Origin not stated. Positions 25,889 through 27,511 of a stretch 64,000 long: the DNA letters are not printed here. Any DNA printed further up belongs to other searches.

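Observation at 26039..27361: MFS transporter inserted between trpD and trpC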

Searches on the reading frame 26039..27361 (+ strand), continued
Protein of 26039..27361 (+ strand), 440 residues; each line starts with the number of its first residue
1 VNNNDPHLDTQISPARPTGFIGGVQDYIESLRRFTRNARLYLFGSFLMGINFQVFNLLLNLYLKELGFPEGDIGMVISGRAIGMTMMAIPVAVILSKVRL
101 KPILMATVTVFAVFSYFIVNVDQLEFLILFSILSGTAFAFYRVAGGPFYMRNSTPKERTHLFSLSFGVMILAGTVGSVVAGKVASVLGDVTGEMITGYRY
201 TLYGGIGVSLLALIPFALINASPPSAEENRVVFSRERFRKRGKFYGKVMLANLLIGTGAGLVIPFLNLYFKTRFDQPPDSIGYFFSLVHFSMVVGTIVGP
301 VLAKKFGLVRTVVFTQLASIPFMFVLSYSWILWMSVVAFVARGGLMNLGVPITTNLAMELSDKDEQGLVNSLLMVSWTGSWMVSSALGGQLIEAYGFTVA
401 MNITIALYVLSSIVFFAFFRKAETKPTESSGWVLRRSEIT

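Call 19: list_cluster_members(proteins=[P0122, P0124, P0126, P0128, P0130, P0133, P0137, P0145, P0160, P0200])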
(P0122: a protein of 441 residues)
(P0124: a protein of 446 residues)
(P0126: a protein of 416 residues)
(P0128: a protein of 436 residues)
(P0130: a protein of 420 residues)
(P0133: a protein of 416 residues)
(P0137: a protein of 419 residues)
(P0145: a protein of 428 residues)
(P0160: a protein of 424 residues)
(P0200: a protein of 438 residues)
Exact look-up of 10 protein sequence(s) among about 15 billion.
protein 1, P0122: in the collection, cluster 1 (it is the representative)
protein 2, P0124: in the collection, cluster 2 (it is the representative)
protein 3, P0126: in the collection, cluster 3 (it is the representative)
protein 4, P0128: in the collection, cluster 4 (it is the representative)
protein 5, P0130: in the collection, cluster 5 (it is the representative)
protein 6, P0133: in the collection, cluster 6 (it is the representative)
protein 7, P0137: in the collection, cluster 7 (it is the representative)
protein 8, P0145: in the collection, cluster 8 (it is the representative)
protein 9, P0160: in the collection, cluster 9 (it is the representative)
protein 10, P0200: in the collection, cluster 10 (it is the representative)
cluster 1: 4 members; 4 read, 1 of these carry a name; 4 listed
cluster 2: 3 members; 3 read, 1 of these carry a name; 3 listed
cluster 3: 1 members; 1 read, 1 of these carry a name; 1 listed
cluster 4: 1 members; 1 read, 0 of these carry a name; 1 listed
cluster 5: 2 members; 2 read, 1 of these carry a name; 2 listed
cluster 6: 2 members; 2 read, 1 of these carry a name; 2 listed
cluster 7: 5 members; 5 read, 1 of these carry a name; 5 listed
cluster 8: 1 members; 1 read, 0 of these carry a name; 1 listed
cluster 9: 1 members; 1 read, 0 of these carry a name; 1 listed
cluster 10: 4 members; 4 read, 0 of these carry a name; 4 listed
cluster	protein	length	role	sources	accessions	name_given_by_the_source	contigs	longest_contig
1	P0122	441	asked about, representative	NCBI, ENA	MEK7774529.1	MAG: MFS transporter [Candidatus Zixiibacteriota bacterium]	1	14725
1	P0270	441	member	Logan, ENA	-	-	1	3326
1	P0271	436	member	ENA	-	-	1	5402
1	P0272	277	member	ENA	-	-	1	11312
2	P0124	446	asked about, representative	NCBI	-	-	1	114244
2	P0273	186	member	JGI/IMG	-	predicted MFS family arabinose efflux permease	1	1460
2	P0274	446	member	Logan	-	-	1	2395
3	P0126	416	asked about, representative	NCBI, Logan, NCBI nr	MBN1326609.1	MAG: MFS transporter [Candidatus Cloacimonetes bacterium] | MFS transporter [Candidatus Cloacimonadota bacterium]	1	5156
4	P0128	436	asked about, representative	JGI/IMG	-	-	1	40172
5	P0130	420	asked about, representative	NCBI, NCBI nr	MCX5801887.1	MAG: MFS transporter [Candidatus Eisenbacteria bacterium] | MFS transporter [Candidatus Eisenbacteria bacterium]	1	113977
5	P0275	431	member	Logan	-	-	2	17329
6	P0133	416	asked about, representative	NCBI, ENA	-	-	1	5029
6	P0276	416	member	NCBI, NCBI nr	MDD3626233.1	MAG: MFS transporter [bacterium] | MFS transporter [bacterium]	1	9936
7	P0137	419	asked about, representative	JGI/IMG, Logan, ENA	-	-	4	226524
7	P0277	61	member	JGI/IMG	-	predicted MFS family arabinose efflux permease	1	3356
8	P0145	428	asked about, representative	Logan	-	-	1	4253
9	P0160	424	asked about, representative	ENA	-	-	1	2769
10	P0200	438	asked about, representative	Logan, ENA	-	-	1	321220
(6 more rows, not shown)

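Call 20: find_encoding_contigs(protein=P0130, flank=8000, max_places=2)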
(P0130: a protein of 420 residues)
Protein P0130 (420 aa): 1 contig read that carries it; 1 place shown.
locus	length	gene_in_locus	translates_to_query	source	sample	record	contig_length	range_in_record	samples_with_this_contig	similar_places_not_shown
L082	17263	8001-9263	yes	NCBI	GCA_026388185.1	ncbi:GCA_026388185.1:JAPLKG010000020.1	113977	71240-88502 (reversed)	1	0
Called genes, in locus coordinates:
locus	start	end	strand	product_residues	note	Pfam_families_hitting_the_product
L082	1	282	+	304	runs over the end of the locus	PF02653:BPD_transp_2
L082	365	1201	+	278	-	PF01048:PNP_UDP_1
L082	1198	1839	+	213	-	PF00753:Lactamase_B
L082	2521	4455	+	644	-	PF13860:FlgD_ig, PF18962:Por_Secre_tail (faint)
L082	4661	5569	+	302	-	PF00932:LTD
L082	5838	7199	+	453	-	-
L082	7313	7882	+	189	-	-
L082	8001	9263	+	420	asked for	PF07690:MFS_1, PF12832:MFS_1_like (weak)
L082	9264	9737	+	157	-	PF00383:dCMP_cyt_deam_1, PF14437:MafB19-deam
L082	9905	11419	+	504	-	PF01875:Memo, PF02900:LigB, PF01871:AMMECR1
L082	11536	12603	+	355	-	PF04015:DUF362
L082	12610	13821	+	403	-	PF04055:Radical_SAM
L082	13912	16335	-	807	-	PF01564:Spermine_synth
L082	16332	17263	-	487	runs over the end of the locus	PF14537:Cytochrom_c3_2 (faint), PF14522:Cytochrome_C7 (faint), PF01292:Ni_hydr_CYTB, PF14358:DUF4405 (weak)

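Call 21: find_encoding_contigs(protein=P0137, flank=8000, max_places=2)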
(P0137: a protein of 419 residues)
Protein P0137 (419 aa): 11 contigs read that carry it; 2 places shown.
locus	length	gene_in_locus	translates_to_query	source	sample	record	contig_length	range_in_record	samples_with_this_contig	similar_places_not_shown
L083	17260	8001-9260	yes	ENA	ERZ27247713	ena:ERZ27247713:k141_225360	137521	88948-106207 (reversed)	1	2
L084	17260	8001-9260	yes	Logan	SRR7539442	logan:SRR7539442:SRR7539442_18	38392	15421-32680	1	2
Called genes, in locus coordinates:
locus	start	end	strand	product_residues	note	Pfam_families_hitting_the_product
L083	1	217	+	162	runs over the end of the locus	PF00583:Acetyltransf_1, PF13673:Acetyltransf_10, PF13508:Acetyltransf_7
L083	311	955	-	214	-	PF05036:SPOR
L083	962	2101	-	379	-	PF13374:TPR_10 (faint), PF13424:TPR_12 (weak), PF12895:ANAPC3 (weak), PF13414:TPR_11 (weak), PF14559:TPR_19, PF25068:ARM_TT21_4th (weak), PF13431:TPR_17 (weak), PF18073:Zn_ribbon_LapB (weak), +13 more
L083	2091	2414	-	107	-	PF06305:LapA_dom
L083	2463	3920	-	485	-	PF01139:RtcB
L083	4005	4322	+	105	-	PF11950:DUF3467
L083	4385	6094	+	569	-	PF13709:DUF4159 (weak)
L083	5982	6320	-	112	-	-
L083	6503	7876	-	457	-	PF00930:DPPIV_N (faint), PF26549:Tricorn_N (weak), PF26550:Tricorn_2nd, PF26549:Tricorn_N, PF07676:PD40, PF13399:LytR_C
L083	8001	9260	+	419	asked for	PF12832:MFS_1_like (faint), PF07690:MFS_1, PF13347:MFS_2 (weak)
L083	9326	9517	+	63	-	PF12797:Fer4_2 (weak), PF12838:Fer4_7 (faint), PF00037:Fer4, PF13459:Fer4_15, PF14697:Fer4_21 (weak), PF13370:Fer4_13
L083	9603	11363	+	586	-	PF01807:Zn_ribbon_DnaG, PF08275:DNAG_N, PF01751:Toprim, PF13155:Toprim_2, PF13362:Toprim_3 (weak), PF13662:Toprim_4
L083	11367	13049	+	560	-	PF00140:Sigma70_r1_2 (faint), PF04542:Sigma70_r2, PF04539:Sigma70_r3, PF04545:Sigma70_r4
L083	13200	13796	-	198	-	-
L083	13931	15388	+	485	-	PF04055:Radical_SAM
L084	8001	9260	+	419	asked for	PF12832:MFS_1_like (faint), PF07690:MFS_1, PF13347:MFS_2 (weak)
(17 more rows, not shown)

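Call 22: find_encoding_contigs(protein=P0200, flank=8000, max_places=2)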
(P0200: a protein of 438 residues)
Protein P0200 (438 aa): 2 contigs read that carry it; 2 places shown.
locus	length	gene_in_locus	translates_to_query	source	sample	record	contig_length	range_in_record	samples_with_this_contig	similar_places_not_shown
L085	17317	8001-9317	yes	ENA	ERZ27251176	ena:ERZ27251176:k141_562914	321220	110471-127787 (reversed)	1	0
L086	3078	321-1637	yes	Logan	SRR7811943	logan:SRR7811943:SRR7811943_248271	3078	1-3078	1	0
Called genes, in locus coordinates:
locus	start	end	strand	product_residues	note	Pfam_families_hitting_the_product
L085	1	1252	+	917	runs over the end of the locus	PF13298:LigD_N, PF01068:DNA_ligase_A_M, PF04679:DNA_ligase_A_C, PF21686:LigD_Prim-Pol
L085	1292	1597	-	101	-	-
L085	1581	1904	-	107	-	PF08843:AbiEii (weak)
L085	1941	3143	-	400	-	PF00890:FAD_binding_2 (weak), PF01266:DAO, PF03486:HI0933_like (faint), PF13450:NAD_binding_8 (weak)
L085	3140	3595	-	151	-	PF20791:Acyl-ACP_TE_C (weak), PF13279:4HBT_2, PF03061:4HBT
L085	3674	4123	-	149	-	-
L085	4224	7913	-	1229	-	PF04542:Sigma70_r2, PF04545:Sigma70_r4, PF08281:Sigma70_r4_2, PF02369:Big_1 (faint), PF17789:MG4 (faint), PF13715:CarbopepD_reg_2 (faint), PF17802:SpaA (faint), PF13620:CarboxypepD_reg, +1 more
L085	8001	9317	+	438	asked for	PF07690:MFS_1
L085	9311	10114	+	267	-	PF01026:TatD_DNase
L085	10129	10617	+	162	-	PF12680:SnoaL_2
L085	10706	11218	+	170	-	PF00072:Response_reg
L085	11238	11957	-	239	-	PF05076:SUFU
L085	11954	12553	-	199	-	PF01081:Aldolase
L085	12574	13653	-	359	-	PF01073:3Beta_HSD, PF01370:Epimerase, PF07993:NAD_binding_4 (faint)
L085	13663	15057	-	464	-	PF01663:Phosphodiest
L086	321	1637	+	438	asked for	PF07690:MFS_1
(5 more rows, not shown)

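Call 27: find_homologous_proteins(query=L023:4414-5625:+, max_evalue=1e-50)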
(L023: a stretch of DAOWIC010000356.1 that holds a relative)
Query L023:4414-5625:+ (404 aa): 8000 proteins with E <= 1e-50 among 8000 candidates; the best 120 are listed.
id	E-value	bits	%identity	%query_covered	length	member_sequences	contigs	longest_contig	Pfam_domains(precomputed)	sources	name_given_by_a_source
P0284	8.5e-266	899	99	99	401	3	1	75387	PF00291.32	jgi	-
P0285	1.5e-209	714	78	97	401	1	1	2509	PF00291.32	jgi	jgi:tryptophan synthase beta chain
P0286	3.5e-208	709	76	99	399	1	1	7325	PF00291.32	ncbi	-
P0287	6.6e-208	708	75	99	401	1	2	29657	PF00291.32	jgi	jgi:tryptophan synthase beta chain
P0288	1.1e-207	708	79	96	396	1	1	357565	PF00291.32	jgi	jgi:tryptophan synthase beta chain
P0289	8.6e-207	705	75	99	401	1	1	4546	PF00291.32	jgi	jgi:tryptophan synthase beta chain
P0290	3.7e-206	703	77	96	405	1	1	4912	PF00291.32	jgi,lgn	jgi:tryptophan synthase beta chain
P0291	4.3e-206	702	77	97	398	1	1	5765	PF00291.32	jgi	jgi:tryptophan synthase beta chain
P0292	6.8e-206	702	75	98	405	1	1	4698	PF00291.32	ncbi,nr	ncbi:tryptophan synthase subunit beta [candidate division GN15 bacterium]|nr:tryptophan synthase sub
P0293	1.2e-205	701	77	97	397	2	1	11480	PF00291.32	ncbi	-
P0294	3.4e-205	699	75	97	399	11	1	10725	PF00291.32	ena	-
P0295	7.1e-205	698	76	97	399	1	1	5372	PF00291.32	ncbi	-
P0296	8.8e-205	698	74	99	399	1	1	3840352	PF00291.32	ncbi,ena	-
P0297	1.3e-204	698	75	98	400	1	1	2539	PF00291.32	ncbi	-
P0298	1.8e-204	697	75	98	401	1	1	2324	PF00291.32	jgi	-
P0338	9.4e-201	685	75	97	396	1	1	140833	PF00291.32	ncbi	-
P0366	5.3e-199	679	74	97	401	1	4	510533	PF00291.32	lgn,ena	-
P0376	2.3e-198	677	74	97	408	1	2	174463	PF00291.32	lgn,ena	-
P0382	5.8e-198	676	74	97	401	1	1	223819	PF00291.32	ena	-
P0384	8.2e-198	675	74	98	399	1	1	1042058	PF00291.32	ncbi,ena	-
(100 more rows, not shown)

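Call 31: search_solved_structures(query=A1, max_evalue=1)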
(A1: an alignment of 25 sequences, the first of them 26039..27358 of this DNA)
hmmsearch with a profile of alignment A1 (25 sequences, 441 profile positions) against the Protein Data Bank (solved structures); distinct sequences matched with E-value up to 1: 4.
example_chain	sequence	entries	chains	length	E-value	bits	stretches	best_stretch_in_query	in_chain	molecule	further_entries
7rh6_Q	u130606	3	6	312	0.37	12.7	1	376-429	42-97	Cytochrome aa3 subunit 2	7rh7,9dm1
6adq_E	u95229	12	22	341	0.42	12.5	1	376-429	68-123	Cytochrome c oxidase subunit 2 | Cytochrome aa3 subunit 2 | cytochrome-c oxidase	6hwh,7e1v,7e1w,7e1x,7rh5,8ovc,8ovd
3o7p_A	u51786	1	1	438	0.53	12.2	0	47-360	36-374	L-fucose-proton symporter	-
3o7q_A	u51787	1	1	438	0.54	12.1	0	47-360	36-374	L-fucose-proton symporter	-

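Call 40: search_protein_families(library=ncbifam, alignment_id=A2, max_evalue=0.00001)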
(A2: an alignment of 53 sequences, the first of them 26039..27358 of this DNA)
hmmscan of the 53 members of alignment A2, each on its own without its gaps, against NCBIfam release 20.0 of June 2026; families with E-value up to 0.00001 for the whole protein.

A. member 1, window:26039-27358:+ (440 aa): 4 families
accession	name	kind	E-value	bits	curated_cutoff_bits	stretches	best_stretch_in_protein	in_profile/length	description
NF002962.0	PRK03633.1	equivalog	4.6e-09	35.8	361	1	33-427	3-377/382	MFS transporter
TIGR00880.1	2_A_01_02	superfamily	1.1e-08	35.3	131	0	74-185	1-112/141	multidrug resistance protein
TIGR00900.1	2A0121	subfamily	8.7e-08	31.9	319.6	0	39-188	213-364/364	H+ Antiporter protein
NF008650.1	PRK11646.1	equivalog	3.5e-06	26.3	469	1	239-418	8-183/400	multidrug efflux MFS transporter MdtH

B. families by the number of members that match (of 53 scanned): 72 families (the first 25 are shown)
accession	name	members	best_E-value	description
TIGR00880.1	2_A_01_02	33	8.8e-16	multidrug resistance protein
TIGR00900.1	2A0121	26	1.5e-16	H+ Antiporter protein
TIGR00899.1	2A0120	18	2.7e-14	sugar efflux transporter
NF007472.0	PRK10054.1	14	2e-13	efflux MFS transporter YdeE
TIGR00895.1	2A0115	10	3.2e-13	aromatic acid/H+ symport family MFS transporter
TIGR00881.1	2A0104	9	1.3e-12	phosphoglycerate transporter protein PgtP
TIGR00710.1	efflux_Bcr_CflA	8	1.1e-11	Bcr/CflA family efflux MFS transporter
NF002962.0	PRK03633.1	8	4.6e-09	MFS transporter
TIGR00893.1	2A0114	7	1.1e-12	D-galactonate transporter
NF003477.0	PRK05122.1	6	1e-12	MFS transporter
NF008650.1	PRK11646.1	5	2.4e-08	multidrug efflux MFS transporter MdtH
NF007792.0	PRK10489.1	4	1.1e-09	enterobactin transporter EntS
NF038246.1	bile_salt_MFS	4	1.2e-09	conjugated bile salt MFS transporter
TIGR00894.1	2A0114euk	4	1.1e-07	Na(+)-dependent inorganic phosphate cotransporter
TIGR00883.1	2A0106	3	2e-13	metabolite/H+ symporter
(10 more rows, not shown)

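Call 41: predict_structure(alignment_id=A1)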
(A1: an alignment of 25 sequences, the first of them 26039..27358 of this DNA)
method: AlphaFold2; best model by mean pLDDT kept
length: 440 residues; sequences in the alignment: 25
mean_pLDDT: 84.9   pTM: 0.84
mean pLDDT of the five models: 84.9, 83.7, 82.5, 82.2, 81.0
residues with pLDDT >= 90: 224; 70-90: 174; 50-70: 22; < 50: 20
segments of 3 or more residues with pLDDT < 50: 1-17, 438-440
pLDDT, mean of each block of 10 residues (from residue 1): 33 44 75 85 92 94 96 95 88 79 91 96 95 92 77 73 83 92 95 94 96 92 64 73 88 88 94 95 95 84 83 90 94 96 84 79 75 85 93 95 94 91 76 64
secondary structure, 60 per line:
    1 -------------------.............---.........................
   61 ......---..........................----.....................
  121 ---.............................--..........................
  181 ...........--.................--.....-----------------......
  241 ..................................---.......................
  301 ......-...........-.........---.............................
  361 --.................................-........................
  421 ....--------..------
elements in order: H20-32 H36-66 H70-95 H100-120 H124-152 H155-191 H194-210 H213-217 H235-274 H278-306 H308-318 H320-328 H332-360 H363-395 H397-422
